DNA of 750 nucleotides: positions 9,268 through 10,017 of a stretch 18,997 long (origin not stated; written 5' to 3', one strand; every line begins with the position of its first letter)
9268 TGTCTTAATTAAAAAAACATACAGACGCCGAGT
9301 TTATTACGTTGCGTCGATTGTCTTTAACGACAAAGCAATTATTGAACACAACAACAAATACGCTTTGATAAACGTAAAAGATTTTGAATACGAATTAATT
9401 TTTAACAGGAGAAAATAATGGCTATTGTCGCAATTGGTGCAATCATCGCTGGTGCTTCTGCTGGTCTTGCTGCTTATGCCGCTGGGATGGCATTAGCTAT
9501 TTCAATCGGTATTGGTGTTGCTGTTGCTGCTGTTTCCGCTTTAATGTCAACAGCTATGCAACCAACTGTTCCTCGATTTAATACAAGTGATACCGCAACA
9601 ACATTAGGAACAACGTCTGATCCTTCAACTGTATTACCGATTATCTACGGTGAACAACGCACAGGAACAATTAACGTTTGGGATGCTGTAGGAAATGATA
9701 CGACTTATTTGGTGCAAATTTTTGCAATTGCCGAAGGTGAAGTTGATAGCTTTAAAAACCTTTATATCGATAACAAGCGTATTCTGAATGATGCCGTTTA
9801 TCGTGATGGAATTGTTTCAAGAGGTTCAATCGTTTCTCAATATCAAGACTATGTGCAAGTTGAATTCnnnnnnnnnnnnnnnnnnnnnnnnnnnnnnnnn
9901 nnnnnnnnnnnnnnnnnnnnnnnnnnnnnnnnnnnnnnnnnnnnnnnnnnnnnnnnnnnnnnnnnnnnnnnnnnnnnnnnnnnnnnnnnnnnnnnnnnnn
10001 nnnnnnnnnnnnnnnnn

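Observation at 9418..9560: gpJ-like protein begins with a 45-residue Gly/Ala-rich hydrophobic segment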

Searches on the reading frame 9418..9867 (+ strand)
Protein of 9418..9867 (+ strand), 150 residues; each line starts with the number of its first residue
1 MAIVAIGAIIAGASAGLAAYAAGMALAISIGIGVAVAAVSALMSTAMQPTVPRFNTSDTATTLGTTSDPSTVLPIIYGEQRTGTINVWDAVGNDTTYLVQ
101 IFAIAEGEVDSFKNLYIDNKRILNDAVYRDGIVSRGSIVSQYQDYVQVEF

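Call 7: search_protein_families(library=pfam, proteins=[window:9418-9867:+], max_evalue=10)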
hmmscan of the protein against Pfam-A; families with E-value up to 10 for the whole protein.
window:9418-9867:+ (150 aa): 1 family
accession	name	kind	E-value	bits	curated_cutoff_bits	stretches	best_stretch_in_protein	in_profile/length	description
PF17623.7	B277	-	0.53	9.8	27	1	22-72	224-267/277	Domain of unknown function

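Call 18: search_solved_structures(query=window:9418-9867:+, max_evalue=10, show_alignments=3)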
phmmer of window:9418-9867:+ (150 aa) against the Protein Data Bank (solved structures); distinct sequences matched with E-value up to 10: 8.
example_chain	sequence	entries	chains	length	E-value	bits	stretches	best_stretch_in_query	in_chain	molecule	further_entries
7zhj_b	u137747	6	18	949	0.015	18.5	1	72-120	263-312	Probable baseplate hub protein | Baseplate hub protein pb3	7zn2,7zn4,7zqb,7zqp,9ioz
8iyk_I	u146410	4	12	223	0.031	17.4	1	7-86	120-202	Tail tip assembly protein I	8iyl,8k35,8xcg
9e7m_Ia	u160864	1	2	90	0.15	15.3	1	26-87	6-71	Tail tip assembly protein I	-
9e7m_Ic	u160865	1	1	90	0.17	15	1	26-87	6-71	Tail tip assembly protein I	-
8hqz_A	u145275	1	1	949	0.52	13.5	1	72-126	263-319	Baseplate hub protein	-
9khy_a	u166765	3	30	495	0.6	13.3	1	10-90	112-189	Tail sheath protein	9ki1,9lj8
3ppn_A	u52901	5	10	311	1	12.5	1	9-101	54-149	Glycine betaine/carnitine/choline-binding protein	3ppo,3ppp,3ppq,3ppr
3dwl_A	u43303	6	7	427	1.1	12.4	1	31-111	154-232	Actin-related protein 3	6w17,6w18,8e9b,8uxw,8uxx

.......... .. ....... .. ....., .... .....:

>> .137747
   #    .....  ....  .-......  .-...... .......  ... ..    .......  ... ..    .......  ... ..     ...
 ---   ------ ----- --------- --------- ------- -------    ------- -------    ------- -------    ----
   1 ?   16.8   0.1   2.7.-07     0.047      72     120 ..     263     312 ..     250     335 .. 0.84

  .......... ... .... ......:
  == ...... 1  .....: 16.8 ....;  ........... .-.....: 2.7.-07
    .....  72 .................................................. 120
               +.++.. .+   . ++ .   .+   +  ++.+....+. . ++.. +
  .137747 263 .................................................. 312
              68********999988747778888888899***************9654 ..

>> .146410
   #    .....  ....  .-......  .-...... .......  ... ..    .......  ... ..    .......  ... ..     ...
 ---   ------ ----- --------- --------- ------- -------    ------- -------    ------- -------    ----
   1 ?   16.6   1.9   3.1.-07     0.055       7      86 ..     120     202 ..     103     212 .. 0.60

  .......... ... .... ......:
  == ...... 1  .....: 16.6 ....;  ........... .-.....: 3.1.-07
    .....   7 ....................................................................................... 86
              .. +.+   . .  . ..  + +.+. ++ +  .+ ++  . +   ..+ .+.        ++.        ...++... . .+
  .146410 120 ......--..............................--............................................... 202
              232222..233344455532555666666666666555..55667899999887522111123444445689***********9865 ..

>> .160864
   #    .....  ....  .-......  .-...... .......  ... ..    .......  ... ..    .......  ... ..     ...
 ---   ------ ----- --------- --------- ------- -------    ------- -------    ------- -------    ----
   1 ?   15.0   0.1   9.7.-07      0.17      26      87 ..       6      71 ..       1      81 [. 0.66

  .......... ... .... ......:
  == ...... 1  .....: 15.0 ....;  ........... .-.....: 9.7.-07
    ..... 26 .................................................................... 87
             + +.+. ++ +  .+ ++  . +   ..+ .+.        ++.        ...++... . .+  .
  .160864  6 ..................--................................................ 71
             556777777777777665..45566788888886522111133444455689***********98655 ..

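Call 67: search_solved_structures(query=A3, max_evalue=10, show_alignments=5)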
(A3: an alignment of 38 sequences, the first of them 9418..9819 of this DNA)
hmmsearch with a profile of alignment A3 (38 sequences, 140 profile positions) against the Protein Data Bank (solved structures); distinct sequences matched with E-value up to 10: 26.
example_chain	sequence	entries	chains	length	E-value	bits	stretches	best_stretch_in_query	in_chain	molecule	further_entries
7zhj_b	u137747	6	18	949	1.3e-09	41.3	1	76-128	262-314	Probable baseplate hub protein | Baseplate hub protein pb3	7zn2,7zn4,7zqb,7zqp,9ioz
8hqz_A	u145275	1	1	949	4.4e-09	39.6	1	76-128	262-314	Baseplate hub protein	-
6tba_8A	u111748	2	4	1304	8.3e-06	29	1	7-130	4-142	Uncharacterized protein | Putative gene transfer agent protein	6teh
9e7m_Ic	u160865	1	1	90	1.7e-05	28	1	24-101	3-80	Tail tip assembly protein I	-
9e7m_Ia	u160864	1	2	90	1.8e-05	27.9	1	24-101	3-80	Tail tip assembly protein I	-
8iyk_I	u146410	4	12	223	2.6e-05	27.4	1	9-100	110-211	Tail tip assembly protein I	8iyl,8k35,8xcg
25vf_9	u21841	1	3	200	0.00073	22.7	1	8-94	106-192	Putative phage tail assembly protein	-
9l9p_A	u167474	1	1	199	0.1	15.7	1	5-91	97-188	Putative tail assembly protein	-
9gbu_A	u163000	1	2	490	0.19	14.9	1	23-87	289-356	Periplasmic [Fe] hydrogenase large subunit,Periplasmic [Fe] hydrogenase small subunit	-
8ryh_A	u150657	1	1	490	0.19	14.8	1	23-87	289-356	Periplasmic [Fe] hydrogenase large subunit,Periplasmic [Fe] hydrogenase small subunit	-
9gnk_A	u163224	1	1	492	0.2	14.8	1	23-87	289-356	Periplasmic [Fe] hydrogenase large subunit,Periplasmic [Fe] hydrogenase small subunit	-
8ru6_B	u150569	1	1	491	0.2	14.8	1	23-87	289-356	Periplasmic [Fe] hydrogenase large subunit,CpI,Periplasmic [Fe] hydrogenase small subunit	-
1e08_A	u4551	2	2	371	0.26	14.4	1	23-87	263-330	[FE]-HYDROGENASE (LARGE SUBUNIT) | PERIPLASMIC [FE] HYDROGENASE LARGE SUBUNIT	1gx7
9r9v_A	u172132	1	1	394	0.26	14.4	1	23-87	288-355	Periplasmic [Fe] hydrogenase large subunit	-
8bj7_A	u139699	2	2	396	0.27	14.4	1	23-87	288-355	Periplasmic [Fe] hydrogenase large subunit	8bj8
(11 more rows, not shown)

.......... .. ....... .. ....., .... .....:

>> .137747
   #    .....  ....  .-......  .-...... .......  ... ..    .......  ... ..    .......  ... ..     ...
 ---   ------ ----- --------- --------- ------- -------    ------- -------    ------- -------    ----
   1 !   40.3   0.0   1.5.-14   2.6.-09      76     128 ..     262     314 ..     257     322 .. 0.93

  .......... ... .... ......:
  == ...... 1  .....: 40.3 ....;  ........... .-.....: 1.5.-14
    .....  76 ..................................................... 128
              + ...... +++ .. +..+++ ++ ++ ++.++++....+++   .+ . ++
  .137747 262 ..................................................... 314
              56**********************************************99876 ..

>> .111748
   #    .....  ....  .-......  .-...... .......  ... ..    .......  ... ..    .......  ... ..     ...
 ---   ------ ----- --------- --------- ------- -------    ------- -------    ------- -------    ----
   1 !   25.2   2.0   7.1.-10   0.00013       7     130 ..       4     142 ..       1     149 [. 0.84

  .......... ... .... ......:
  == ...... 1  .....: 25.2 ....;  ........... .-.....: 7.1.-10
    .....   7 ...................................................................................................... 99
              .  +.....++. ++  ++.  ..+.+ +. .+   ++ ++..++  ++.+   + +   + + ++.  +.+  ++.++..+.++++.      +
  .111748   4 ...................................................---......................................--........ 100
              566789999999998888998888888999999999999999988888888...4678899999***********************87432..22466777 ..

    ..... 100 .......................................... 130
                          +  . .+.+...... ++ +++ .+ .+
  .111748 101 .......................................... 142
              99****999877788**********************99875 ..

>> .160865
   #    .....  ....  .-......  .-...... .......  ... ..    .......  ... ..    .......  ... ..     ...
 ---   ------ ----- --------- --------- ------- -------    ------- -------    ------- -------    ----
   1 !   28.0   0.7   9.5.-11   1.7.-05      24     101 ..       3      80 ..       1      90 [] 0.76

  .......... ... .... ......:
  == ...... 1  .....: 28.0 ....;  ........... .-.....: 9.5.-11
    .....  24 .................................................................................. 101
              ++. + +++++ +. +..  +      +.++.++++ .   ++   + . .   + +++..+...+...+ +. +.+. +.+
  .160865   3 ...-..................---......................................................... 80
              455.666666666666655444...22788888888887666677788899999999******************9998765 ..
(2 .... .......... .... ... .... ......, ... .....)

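Call 85: predict_structure(alignment_id=A3)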
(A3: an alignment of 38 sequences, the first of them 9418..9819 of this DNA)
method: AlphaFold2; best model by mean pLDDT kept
length: 134 residues; sequences in the alignment: 38
mean_pLDDT: 55.7   pTM: 0.32
mean pLDDT of the five models: 55.7, 55.5, 55.4, 53.7, 49.8
residues with pLDDT >= 90: 0; 70-90: 18; 50-70: 70; < 50: 46
segments of 3 or more residues with pLDDT < 50: 20-29, 47-56, 58-70, 90-92, 129-134
pLDDT, mean of each block of 10 residues (from residue 1): 52 52 47 55 51 47 44 63 59 54 71 72 60 45
secondary structure, 60 per line:
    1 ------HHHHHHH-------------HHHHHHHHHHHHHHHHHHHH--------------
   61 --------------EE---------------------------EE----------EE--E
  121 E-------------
elements in order: H7-13 H27-46
